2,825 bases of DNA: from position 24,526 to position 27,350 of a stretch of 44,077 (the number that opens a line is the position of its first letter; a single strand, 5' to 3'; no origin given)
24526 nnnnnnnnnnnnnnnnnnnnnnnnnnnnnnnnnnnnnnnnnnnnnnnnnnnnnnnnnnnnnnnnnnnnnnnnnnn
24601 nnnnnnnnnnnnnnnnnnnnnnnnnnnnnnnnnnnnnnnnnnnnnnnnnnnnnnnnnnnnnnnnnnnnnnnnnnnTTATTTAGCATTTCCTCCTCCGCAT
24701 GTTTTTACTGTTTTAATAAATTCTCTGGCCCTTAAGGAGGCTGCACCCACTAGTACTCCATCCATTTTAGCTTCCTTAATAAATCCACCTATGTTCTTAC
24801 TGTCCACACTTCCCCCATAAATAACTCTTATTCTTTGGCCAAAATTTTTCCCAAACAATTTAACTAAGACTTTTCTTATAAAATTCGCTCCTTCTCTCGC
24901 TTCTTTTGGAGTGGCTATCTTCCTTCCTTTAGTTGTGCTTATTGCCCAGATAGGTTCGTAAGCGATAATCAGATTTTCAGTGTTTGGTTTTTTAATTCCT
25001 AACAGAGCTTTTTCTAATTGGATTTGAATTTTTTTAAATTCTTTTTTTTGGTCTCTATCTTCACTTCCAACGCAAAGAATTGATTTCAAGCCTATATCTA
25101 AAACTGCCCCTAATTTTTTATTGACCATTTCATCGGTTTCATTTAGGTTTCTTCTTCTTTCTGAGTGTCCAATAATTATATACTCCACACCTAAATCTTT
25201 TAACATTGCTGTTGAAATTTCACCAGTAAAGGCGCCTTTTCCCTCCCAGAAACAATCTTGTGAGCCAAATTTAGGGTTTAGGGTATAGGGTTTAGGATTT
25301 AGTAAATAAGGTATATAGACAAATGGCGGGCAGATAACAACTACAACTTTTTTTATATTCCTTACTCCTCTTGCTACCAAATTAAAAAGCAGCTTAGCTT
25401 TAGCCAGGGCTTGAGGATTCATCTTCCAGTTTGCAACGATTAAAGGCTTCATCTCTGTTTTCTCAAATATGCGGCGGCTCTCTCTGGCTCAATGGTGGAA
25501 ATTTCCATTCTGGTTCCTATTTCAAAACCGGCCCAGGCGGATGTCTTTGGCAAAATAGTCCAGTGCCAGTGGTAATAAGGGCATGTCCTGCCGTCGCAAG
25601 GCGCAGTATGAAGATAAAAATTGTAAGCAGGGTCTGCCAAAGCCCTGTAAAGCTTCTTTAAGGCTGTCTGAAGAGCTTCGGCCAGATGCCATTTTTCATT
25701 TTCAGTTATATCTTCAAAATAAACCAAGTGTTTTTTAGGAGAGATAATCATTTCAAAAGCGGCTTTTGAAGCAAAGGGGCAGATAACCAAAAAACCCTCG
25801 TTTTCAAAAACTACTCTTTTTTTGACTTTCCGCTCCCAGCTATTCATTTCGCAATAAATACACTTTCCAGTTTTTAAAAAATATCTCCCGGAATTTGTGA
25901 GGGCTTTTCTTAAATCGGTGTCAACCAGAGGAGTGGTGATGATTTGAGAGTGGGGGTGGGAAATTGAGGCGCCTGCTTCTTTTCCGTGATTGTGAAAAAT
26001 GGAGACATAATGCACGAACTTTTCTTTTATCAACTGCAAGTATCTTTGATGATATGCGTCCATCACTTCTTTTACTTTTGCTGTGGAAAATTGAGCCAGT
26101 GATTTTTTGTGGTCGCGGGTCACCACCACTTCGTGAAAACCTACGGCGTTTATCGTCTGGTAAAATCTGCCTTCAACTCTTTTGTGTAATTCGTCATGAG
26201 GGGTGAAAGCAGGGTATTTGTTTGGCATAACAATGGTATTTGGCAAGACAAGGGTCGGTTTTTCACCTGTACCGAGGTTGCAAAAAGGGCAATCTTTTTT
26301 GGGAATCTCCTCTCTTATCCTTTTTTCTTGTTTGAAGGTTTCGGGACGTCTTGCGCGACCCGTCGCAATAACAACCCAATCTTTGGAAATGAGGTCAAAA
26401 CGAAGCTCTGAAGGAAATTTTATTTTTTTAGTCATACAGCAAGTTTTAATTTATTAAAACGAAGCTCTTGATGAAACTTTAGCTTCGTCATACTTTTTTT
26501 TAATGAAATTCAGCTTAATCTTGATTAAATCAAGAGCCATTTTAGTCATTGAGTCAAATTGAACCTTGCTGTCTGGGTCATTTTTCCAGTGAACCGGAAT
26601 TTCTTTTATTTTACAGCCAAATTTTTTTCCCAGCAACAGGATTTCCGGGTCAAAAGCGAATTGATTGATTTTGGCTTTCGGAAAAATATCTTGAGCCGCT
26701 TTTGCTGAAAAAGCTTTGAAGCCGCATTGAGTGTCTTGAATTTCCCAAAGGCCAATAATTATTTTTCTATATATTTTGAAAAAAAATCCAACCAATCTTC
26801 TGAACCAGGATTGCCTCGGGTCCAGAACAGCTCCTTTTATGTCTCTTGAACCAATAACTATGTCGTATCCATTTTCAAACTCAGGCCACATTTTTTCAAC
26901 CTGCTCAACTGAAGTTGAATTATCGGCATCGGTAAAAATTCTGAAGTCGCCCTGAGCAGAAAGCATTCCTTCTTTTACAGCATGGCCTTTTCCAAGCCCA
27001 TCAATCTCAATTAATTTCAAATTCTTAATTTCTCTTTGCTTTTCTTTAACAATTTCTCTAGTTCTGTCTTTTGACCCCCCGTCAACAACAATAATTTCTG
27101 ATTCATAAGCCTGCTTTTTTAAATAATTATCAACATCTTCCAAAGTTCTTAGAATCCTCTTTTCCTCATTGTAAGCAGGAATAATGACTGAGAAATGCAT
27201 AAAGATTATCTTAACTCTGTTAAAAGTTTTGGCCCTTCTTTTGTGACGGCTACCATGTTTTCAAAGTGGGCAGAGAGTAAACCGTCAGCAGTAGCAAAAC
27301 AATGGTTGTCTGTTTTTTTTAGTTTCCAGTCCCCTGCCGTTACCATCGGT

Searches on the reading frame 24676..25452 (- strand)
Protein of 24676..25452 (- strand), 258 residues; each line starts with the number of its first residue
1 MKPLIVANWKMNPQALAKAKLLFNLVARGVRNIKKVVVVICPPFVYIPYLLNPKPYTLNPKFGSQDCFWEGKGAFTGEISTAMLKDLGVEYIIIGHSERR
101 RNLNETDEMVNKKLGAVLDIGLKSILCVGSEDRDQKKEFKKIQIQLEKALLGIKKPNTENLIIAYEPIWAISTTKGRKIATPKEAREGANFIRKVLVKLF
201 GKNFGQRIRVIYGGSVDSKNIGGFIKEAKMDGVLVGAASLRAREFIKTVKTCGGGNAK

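Call 64: search_protein_families(library=pfam, proteins=[window:24676-25452:-], max_evalue=0.001)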
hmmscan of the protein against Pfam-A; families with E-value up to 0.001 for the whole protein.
window:24676-25452:- (258 aa): 1 family
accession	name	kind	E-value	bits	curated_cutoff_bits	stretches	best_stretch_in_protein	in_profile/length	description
PF00121.24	TIM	-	4.8e-73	246.1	20.1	1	3-251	1-244/245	Triosephosphate isomerase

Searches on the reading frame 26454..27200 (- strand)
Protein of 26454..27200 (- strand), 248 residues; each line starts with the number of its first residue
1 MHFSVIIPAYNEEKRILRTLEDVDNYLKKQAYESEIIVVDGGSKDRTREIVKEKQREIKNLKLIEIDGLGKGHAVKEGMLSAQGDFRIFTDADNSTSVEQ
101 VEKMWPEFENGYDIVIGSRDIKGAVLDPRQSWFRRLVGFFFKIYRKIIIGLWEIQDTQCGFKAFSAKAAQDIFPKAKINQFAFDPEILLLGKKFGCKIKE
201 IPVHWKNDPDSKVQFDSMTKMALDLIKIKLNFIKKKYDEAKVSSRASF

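Call 64: search_protein_families(library=pfam, proteins=[window:26454-27200:-], max_evalue=0.001)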
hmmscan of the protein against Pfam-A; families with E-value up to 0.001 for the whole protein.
window:26454-27200:- (248 aa): 3 families
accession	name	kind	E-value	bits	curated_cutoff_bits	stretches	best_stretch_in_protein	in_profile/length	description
PF00535.33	Glycos_transf_2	-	4.1e-30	105.4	23.3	1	4-173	1-168/168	Glycosyl transferase family 2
PF10111.15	Glyco_tranf_2_2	-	3.4e-07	30.5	27.3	1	4-104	1-102/276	Glycosyltransferase like family 2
PF13641.12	Glyco_tranf_2_3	-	2.2e-05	25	27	1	3-94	3-97/230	Glycosyltransferase like family 2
